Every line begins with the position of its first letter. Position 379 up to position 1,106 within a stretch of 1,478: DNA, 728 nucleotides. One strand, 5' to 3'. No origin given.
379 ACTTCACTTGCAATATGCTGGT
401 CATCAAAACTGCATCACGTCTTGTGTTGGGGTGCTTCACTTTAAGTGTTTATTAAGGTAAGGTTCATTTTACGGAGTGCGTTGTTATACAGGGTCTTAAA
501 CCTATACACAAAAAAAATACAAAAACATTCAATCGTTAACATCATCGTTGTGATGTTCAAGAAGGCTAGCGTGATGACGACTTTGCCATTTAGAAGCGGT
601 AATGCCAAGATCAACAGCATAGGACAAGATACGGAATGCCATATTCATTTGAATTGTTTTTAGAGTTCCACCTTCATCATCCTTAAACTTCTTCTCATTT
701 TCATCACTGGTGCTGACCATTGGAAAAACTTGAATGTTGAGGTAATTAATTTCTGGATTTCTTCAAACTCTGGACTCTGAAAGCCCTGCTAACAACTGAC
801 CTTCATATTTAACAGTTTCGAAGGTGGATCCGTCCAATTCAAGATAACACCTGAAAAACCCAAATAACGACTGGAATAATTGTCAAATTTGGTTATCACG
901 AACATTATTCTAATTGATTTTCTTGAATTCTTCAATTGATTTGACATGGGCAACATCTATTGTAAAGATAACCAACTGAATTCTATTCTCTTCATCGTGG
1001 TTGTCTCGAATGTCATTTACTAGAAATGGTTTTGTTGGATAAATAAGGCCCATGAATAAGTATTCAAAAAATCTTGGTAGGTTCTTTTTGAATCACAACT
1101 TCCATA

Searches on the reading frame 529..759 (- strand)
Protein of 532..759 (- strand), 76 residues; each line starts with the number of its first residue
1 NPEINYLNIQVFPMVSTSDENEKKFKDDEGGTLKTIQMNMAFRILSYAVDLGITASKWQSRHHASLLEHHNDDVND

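Call 6: search_protein_families(library=pfam, max_evalue=1, proteins=[window:532-759:-])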
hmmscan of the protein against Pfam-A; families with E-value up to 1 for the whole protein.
seq(76 aa): 1 family
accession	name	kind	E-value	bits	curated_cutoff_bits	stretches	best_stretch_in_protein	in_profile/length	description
PF17598.7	DUF5494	-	0.073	13.6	27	1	12-69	26-78/84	Family of unknown function (DUF5494)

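Call 30: find_encoding_contigs(protein=window:529-720:-, flank=10000, max_places=6)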
Protein window:529-720:- (63 aa): no gene with exactly this product is on record in the collection.

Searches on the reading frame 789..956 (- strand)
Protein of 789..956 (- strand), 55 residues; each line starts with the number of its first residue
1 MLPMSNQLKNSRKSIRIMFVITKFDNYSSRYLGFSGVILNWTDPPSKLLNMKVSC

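Call 31: find_encoding_contigs(protein=window:789-956:-, flank=10000, max_places=6)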
Protein window:789-956:- (55 aa): no gene with exactly this product is on record in the collection.
